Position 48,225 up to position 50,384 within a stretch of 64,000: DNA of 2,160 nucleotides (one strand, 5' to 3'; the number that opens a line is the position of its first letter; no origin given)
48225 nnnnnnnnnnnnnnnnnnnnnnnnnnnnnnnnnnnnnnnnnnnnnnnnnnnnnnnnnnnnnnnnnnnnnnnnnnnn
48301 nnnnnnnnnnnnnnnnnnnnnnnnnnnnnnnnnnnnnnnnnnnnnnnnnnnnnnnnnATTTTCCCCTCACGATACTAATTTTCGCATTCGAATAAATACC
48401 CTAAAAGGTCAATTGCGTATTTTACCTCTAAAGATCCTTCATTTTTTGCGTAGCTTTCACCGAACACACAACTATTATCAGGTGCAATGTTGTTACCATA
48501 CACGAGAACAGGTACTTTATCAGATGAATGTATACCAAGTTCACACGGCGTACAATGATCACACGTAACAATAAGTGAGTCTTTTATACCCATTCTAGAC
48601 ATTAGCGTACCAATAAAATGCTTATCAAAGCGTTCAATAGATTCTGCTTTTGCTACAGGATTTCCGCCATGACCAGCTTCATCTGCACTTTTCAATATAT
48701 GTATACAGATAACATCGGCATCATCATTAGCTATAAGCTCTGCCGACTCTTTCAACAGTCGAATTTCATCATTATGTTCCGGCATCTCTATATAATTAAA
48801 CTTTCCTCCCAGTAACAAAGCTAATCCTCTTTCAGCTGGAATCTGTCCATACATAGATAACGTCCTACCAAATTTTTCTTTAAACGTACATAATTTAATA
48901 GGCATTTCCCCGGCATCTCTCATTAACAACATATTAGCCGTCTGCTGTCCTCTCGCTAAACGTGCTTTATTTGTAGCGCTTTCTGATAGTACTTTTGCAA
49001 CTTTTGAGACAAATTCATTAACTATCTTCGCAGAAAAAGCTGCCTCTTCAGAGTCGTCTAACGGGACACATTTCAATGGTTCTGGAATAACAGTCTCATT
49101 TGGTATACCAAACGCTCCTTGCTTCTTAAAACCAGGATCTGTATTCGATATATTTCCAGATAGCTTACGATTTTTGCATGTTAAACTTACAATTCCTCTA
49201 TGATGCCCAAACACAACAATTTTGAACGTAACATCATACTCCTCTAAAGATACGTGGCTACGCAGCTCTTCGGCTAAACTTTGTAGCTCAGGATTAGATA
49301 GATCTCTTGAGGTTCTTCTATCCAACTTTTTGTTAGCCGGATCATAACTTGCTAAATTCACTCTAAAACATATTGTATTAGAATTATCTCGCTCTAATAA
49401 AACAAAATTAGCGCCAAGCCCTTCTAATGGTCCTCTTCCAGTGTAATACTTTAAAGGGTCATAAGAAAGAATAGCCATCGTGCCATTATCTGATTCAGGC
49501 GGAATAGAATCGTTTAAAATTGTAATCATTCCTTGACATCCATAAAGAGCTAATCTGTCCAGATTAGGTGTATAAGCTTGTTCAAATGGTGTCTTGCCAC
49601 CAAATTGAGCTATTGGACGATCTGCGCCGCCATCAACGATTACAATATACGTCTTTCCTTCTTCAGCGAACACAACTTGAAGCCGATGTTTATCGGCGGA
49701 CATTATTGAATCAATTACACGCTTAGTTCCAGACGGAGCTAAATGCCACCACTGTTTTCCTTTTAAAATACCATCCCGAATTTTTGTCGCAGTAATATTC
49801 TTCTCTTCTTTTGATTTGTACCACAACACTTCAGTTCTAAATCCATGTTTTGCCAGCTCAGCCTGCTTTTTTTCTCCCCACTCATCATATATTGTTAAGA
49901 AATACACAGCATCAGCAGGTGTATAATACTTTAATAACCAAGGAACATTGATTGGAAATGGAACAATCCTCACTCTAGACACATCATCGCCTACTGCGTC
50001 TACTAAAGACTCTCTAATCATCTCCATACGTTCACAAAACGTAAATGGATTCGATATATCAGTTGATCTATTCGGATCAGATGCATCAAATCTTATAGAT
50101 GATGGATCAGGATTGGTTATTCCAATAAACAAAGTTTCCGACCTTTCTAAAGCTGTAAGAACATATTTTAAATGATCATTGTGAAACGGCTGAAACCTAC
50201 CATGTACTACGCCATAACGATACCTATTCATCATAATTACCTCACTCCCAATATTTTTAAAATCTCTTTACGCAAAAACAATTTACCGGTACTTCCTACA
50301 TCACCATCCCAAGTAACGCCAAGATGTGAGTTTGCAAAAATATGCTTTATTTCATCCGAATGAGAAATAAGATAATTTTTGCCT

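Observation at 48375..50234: Single-ORF fusion of an NMNAT/NadM-like nucleotidyltransferase to an archaeal-type iPGM domain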

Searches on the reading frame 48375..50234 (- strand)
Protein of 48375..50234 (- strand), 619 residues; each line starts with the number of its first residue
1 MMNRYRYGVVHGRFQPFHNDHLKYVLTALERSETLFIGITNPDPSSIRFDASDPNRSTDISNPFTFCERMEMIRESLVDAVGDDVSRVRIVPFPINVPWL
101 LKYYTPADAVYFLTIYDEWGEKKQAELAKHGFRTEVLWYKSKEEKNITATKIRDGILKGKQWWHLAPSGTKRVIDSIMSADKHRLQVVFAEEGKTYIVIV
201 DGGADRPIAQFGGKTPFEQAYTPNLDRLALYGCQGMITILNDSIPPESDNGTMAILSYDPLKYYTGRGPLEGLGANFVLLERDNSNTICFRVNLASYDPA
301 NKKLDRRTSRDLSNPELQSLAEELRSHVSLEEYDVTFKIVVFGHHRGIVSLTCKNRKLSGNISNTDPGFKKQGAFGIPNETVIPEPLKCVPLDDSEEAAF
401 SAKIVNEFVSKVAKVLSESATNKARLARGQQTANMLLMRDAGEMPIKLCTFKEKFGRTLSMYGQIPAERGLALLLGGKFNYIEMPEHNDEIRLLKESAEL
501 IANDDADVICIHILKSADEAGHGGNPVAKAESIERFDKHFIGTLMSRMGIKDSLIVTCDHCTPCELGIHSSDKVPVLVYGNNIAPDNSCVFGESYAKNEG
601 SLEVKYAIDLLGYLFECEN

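Call 3: search_protein_families(library=pfam, proteins=[window:48375-50234:-], max_evalue=0.01)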
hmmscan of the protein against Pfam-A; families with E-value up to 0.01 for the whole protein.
window:48375-50234:- (619 aa): 3 families
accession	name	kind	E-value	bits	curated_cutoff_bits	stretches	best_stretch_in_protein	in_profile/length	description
PF10143.14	PhosphMutase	-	6.8e-31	107.9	21.5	1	231-422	3-170/170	2,3-bisphosphoglycerate-independent phosphoglycerate mutase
PF01676.23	Metalloenzyme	-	2.3e-28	99.8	24.3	1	194-592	2-228/252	Metalloenzyme superfamily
PF01467.32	CTP_transf_like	-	7.7e-07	29.8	21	1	10-153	2-131/133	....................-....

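Call 4: search_protein_families(library=ncbifam, proteins=[window:48375-50234:-], max_evalue=0.01)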
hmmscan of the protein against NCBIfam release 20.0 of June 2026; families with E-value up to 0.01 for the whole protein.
window:48375-50234:- (619 aa): 22 families
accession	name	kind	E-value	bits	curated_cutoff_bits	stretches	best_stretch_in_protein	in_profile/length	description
NF038358.1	phophono_PhpG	equivalog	8.8e-161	535.3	545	1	194-615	1-416/417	CMP-5'-phosphonoformate--3-phosphoglycerate phosphonoformyl transferase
TIGR00306.2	apgM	subfamily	9.9e-85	284.9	320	1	194-613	1-401/403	2,3-bisphosphoglycerate-independent phosphoglycerate mutase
NF003104.0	PRK04024.1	equivalog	5.3e-77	259.3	489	1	194-609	4-395/412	2,3-bisphosphoglycerate-independent phosphoglycerate mutase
NF003242.0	PRK04200.1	equivalog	2e-56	191.6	426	1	194-615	2-393/395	cofactor-independent phosphoglycerate mutase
TIGR02535.1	hyp_Hser_kinase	hypoth_equivalog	5.3e-53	180.2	446.3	1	196-613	4-394/397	proposed homoserine kinase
NF003160.0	PRK04135.1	equivalog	1.1e-52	179.1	468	1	188-613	11-390/403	2,3-bisphosphoglycerate-independent phosphoglycerate mutase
NF002243.0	PRK01153.1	subfamily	2.5e-15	56.5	127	1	8-187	3-165/175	nicotinamide-nucleotide adenylyltransferase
TIGR01527.1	arch_NMN_Atrans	equivalog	2.8e-13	49.8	181.2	1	8-181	2-160/167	nicotinamide-nucleotide adenylyltransferase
NF003791.0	PRK05379.2-3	equivalog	2e-09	37.1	409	1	1-86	1-74/340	bifunctional nicotinamide-nucleotide adenylyltransferase/Nudix hydroxylase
NF003786.0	PRK05379.1-2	equivalog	2.1e-08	33.7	397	1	3-93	12-87/354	bifunctional nicotinamide-nucleotide adenylyltransferase/Nudix hydroxylase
NF009049.0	PRK12383.1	equivalog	5.3e-08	32.2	254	1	492-585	273-366/408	phosphopentomutase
NF003766.0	PRK05362.1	equivalog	5.5e-07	28.7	256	1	492-590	265-364/396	phosphopentomutase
NF003785.0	PRK05379.1-1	equivalog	5.6e-07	29.1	418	1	5-93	2-77/347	bifunctional nicotinamide-nucleotide adenylyltransferase/Nudix hydroxylase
NF003789.0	PRK05379.2-1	equivalog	6.8e-07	28.6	355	1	9-94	11-83/312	bifunctional nicotinamide mononucleotide adenylyltransferase/ADP-ribose pyrophosphatase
NF003788.0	PRK05379.1-5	equivalog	2.1e-06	27.3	354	1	1-80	1-68/351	bifunctional nicotinamide-nucleotide adenylyltransferase/Nudix hydroxylase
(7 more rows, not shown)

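Call 7: find_homologous_proteins(query=window:48375-50234:-, max_evalue=0.00001)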
Query window:48375-50234:- (619 aa): 94 proteins with E <= 0.00001 among 8000 candidates.
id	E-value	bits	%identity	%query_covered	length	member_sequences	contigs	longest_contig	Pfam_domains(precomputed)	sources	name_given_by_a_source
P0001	0.0e+0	1432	100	100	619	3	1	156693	PF10143.15,PF01467.33,PF01676.24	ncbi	-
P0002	7.9e-271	918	64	100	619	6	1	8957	PF10143.15,PF01467.33,PF01676.24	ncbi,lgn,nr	ncbi:MAG: hypothetical protein K5766_03565 [Alphaproteobacteria bacterium]|nr:hypothetical protein [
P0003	2.4e-245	834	60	99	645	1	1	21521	PF10143.15,PF01467.33,PF01676.24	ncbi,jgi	jgi:2,3-bisphosphoglycerate-independent phosphoglycerate mutase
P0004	5.6e-217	740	53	99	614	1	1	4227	PF10143.15,PF01467.33,PF01676.24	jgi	jgi:2,3-bisphosphoglycerate-independent phosphoglycerate mutase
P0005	1.8e-170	587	61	68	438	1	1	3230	PF10143.15,PF01676.24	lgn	-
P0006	8.4e-139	482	54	68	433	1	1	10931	PF10143.15,PF01676.24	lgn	-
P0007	3.7e-132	460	52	69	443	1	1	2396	PF10143.15,PF01676.24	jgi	jgi:2,3-bisphosphoglycerate-independent phosphoglycerate mutase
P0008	1.4e-130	455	52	68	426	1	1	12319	PF10143.15,PF01676.24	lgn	-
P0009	2.4e-126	441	50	68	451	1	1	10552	PF10143.15,PF01676.24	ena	-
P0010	2.8e-125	437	51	69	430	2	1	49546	PF10143.15,PF01676.24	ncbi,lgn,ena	-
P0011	5.1e-125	436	52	68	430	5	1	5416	PF10143.15,PF01676.24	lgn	-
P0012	3.0e-123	431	50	68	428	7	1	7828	PF10143.15,PF01676.24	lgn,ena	-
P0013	1.1e-122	429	51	68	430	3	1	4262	PF10143.15,PF01676.24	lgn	-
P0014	6.4e-122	426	49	68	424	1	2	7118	PF10143.15,PF01676.24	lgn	-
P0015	1.8e-121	425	50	65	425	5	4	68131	PF10143.15,PF01676.24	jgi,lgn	jgi:2,3-bisphosphoglycerate-independent phosphoglycerate mutase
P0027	7.7e-115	403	46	69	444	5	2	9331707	PF10143.15,PF01676.24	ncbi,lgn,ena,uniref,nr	ncbi:CMP-5'-phosphonoformate--3-phosphoglycerate phosphonoformyl transferase [Streptomyces sp. NBC_0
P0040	2.5e-110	388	46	68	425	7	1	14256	PF10143.15,PF01676.24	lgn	-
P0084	3.6e-33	133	44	26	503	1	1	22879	PF01467.33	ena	-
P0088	7.0e-32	129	46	27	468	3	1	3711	PF04055.28,PF13353.12,PF01467.33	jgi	-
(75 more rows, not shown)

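Call 8: find_related_loci(query=window:48375-50234:-, collection=genome_contigs, flank=10000)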
Query window:48375-50234:- (619 aa) in genome_contigs; peptide patterns used: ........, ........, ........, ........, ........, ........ (x = any residue, [..] = any of these).
38 stretches matched a pattern; 14 encode a relative of the query (tblastn E <= 1e-3); 14 distinct loci.
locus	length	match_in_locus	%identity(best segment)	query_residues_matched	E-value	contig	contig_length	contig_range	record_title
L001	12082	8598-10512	48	5-611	8e-49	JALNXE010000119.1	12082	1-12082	MAG: Desulfobulbaceae bacterium isolate SO_2016_LW3 bin 20 scaffold07644_LW162_2016, whole genome shotgun sequence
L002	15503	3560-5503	46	5-611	8e-48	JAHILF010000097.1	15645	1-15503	MAG: Proteobacteria bacterium isolate KR13_N2.mb.116 KR13_N2.mb.116_k141_201716, whole genome shotgun sequence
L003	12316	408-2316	46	8-593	1e-45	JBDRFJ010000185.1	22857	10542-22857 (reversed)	MAG: Pseudomonadota bacterium isolate MEGAHIT-group-1.368 k141_12841832, whole genome shotgun sequence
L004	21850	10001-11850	46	8-611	8e-46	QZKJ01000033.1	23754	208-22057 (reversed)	MAG: Desulfurivibrio sp. isolate SURF_16 Ga0104751_1003207, whole genome shotgun sequence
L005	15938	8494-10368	45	8-598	6e-45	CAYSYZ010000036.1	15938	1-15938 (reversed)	MAG TPA_asm: uncultured Desulfovibrionales bacterium isolate binchicken_co327_82 genome assembly, contig: NODE_1059_leng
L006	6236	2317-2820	46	6-175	9e-45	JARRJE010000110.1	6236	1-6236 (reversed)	MAG: Deltaproteobacteria bacterium isolate Spart_012_MAG scaffold_14820, whole genome shotgun sequence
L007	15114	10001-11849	45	8-593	9e-44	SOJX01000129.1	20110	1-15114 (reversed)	MAG: Planctomycetota bacterium isolate E44_bin39 NODE_846_length_20110_cov_7.446422, whole genome shotgun sequence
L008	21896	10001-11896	42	8-581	1e-42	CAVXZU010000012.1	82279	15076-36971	MAG: uncultured delta proteobacterium isolate MFD02923.bin.2.45 genome assembly, contig: contig_23893, whole genome shot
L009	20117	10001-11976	42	8-593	5e-42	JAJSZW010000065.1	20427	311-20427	MAG: Deltaproteobacteria bacterium isolate SM7059A Ga0402080_107, whole genome shotgun sequence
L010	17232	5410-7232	41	8-593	8e-42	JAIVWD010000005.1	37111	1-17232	MAG: Deltaproteobacteria bacterium isolate HYP3_UM_29 NODE_20_length_37111_cov_1.207466, whole genome shotgun sequence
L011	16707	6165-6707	43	8-195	8e-42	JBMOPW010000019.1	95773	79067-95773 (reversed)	MAG: Candidatus Zhuqueibacterota bacterium isolate Betzabe_MAG138 MAG138_19, whole genome shotgun sequence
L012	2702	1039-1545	41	8-177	6e-41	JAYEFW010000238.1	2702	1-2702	MAG: Thermodesulfobacteriota bacterium isolate MAG262 MAG262_238, whole genome shotgun sequence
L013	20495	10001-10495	44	8-179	4e-38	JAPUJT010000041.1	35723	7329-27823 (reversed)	MAG: Planctomycetota bacterium isolate KW1-S15_114 KW1-S15_114_cg41, whole genome shotgun sequence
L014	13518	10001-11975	50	5-611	4e-49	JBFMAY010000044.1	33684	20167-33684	MAG: Thermodesulfobacteriota bacterium isolate MAG150 MAG150_44, whole genome shotgun sequence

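Call 9: find_encoding_contigs(protein=P0001, flank=10000, max_places=3)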
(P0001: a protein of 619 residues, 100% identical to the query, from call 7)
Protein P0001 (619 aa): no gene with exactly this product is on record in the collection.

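Call 10: find_encoding_contigs(protein=P0003, flank=10000, max_places=3)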
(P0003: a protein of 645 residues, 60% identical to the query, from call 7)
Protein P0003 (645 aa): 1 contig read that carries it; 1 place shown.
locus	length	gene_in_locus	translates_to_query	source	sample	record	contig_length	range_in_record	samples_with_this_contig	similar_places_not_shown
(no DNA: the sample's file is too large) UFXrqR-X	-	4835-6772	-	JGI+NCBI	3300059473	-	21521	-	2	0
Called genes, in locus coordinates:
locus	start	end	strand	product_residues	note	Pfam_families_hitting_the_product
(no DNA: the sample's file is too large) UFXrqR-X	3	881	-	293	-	?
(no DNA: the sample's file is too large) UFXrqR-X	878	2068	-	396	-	-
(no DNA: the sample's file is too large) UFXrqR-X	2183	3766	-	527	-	-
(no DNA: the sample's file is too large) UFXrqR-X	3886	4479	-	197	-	-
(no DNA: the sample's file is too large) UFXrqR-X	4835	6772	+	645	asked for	PF01467:CTP_transf_like (weak), PF01676:Metalloenzyme, PF10143:PhosphMutase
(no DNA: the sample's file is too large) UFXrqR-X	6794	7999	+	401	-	PF03952:Enolase_N, PF00113:Enolase_C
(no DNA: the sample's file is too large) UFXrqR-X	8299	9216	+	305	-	-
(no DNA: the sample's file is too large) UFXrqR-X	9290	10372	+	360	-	PF00586:AIRS, PF02769:AIRS_C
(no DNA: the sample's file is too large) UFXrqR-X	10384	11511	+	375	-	PF00266:Aminotran_5, PF01212:Beta_elim_lyase (weak), PF00155:Aminotran_1_2 (weak), PF01041:DegT_DnrJ_EryC1 (weak)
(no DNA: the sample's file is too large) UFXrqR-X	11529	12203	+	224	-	-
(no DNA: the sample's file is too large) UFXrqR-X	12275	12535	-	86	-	-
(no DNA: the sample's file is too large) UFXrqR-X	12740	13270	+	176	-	-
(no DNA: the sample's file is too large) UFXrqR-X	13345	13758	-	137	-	PF00436:SSB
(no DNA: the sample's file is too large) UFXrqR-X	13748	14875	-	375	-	PF03743:TrbI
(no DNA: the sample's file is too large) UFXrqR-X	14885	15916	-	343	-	PF03524:CagX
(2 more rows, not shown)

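Call 11: find_encoding_contigs(protein=P0002, flank=10000, max_places=3)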
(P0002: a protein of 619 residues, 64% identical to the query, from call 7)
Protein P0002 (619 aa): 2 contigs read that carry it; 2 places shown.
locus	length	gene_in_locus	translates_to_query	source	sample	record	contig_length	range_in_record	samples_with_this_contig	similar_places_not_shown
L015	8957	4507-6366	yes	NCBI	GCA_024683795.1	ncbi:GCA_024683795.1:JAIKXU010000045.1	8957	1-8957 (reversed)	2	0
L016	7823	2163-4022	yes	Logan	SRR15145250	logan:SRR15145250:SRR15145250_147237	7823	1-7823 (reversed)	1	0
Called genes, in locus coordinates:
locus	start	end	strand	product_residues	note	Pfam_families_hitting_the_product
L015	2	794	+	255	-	PF13340:DUF4096, PF01609:DDE_Tnp_1, PF13612:DDE_Tnp_1_3 (weak), PF13586:DDE_Tnp_1_2 (faint)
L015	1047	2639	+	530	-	PF01937:ARMT1-like_dom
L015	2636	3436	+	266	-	PF01261:AP_endonuc_2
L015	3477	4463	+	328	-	PF01368:DHH (weak)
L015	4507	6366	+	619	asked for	PF01467:CTP_transf_like (weak), PF01676:Metalloenzyme, PF10143:PhosphMutase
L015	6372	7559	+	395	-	PF03952:Enolase_N, PF00113:Enolase_C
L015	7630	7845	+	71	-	-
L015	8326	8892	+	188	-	PF00196:GerE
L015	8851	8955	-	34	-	?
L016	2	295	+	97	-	?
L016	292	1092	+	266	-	PF01261:AP_endonuc_2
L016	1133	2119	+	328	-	PF01368:DHH (weak)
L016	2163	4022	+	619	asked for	PF01467:CTP_transf_like (weak), PF01676:Metalloenzyme, PF10143:PhosphMutase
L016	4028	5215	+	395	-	PF03952:Enolase_N, PF00113:Enolase_C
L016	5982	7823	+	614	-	?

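Call 12: find_encoding_contigs(protein=P0004, flank=10000, max_places=3)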
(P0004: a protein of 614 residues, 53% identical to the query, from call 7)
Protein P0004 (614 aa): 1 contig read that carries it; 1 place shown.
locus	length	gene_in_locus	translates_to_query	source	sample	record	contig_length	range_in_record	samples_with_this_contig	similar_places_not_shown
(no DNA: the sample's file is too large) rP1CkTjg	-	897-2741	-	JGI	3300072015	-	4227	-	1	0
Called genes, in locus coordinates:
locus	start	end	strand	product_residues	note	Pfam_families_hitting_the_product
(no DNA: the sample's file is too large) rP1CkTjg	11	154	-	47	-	-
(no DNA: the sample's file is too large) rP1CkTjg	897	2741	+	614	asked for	PF01467:CTP_transf_like (weak), PF01676:Metalloenzyme, PF10143:PhosphMutase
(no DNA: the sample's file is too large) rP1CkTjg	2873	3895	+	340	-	PF00586:AIRS, PF02769:AIRS_C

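Call 14: find_encoding_contigs(protein=P0027, flank=10000, max_places=2)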
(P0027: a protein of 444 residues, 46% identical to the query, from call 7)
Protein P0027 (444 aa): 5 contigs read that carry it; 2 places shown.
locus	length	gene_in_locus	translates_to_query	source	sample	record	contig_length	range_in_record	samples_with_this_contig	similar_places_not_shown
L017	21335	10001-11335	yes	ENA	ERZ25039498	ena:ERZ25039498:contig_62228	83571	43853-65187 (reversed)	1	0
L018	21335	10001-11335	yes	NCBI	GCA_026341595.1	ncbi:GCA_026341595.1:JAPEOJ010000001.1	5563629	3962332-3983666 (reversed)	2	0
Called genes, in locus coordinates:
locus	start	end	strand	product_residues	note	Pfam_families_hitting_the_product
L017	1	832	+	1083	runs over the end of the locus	PF00668:Condensation, PF00501:AMP-binding, PF13193:AMP-binding_C, PF00550:PP-binding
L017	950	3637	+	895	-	PF00330:Aconitase, PF00694:Aconitase_C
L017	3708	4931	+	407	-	PF00465:Fe-ADH, PF13685:Fe-ADH_2 (weak), PF25137:ADH_Fe_C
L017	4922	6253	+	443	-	-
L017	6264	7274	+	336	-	PF00389:2-Hacid_dh, PF02826:2-Hacid_dh_C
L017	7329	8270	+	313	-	PF13714:PEP_mutase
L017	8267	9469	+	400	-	PF02776:TPP_enzyme_N, PF02775:TPP_enzyme_C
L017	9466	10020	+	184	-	PF01467:CTP_transf_like (weak)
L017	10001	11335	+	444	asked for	PF01676:Metalloenzyme, PF10143:PhosphMutase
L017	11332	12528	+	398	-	PF03952:Enolase_N, PF00113:Enolase_C, PF13378:MR_MLE_C (weak)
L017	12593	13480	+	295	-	PF13714:PEP_mutase, PF00463:ICL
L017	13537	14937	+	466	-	PF00171:Aldedh, PF05893:LuxC (weak)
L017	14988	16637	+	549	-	PF02310:B12-binding (weak), PF04055:Radical_SAM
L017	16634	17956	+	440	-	PF00682:HMGL-like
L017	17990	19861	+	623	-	PF00501:AMP-binding, PF13193:AMP-binding_C, PF00550:PP-binding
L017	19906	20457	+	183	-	PF13302:Acetyltransf_3, PF13420:Acetyltransf_4, PF00583:Acetyltransf_1, PF13673:Acetyltransf_10 (weak), PF13508:Acetyltransf_7, PF08445:FR47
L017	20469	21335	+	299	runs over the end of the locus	PF10340:Say1_Mug180, PF20434:BD-FAE, PF07859:Abhydrolase_3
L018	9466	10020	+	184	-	PF01467:CTP_transf_like (weak)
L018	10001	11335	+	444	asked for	PF01676:Metalloenzyme, PF10143:PhosphMutase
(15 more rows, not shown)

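Call 15: find_encoding_contigs(protein=P0010, flank=10000, max_places=2)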
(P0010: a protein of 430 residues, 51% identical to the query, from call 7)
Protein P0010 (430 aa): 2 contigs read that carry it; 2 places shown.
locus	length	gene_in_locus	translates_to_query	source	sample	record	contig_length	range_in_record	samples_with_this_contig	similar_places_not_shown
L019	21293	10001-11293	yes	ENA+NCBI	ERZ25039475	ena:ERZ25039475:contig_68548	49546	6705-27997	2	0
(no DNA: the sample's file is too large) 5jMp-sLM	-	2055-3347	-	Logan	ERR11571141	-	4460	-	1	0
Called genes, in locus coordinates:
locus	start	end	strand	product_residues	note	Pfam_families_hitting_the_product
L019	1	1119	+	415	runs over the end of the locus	PF00464:SHMT, PF00155:Aminotran_1_2 (weak)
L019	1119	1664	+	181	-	PF13302:Acetyltransf_3, PF00583:Acetyltransf_1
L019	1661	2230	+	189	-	PF13302:Acetyltransf_3, PF13420:Acetyltransf_4, PF00583:Acetyltransf_1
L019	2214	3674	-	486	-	PF00144:Beta-lactamase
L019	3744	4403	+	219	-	PF14681:UPRTase, PF00156:Pribosyltran (weak)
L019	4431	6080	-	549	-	PF08722:Tn7_TnsA-like_N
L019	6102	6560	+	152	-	PF04657:DMT_YdcZ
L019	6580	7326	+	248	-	PF23023:Anti-Pycsar_Apyc1, PF00753:Lactamase_B, PF12706:Lactamase_B_2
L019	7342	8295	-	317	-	PF13714:PEP_mutase, PF00463:ICL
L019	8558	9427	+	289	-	PF13714:PEP_mutase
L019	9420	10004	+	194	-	PF01467:CTP_transf_like (weak)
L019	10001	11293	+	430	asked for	PF01676:Metalloenzyme, PF10143:PhosphMutase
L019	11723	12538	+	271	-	PF00113:Enolase_C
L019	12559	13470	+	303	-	PF13714:PEP_mutase, PF00463:ICL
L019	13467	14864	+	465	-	-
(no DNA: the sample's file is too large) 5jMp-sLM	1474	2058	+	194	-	PF01467:CTP_transf_like (weak)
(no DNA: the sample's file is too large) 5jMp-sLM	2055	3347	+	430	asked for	PF01676:Metalloenzyme, PF10143:PhosphMutase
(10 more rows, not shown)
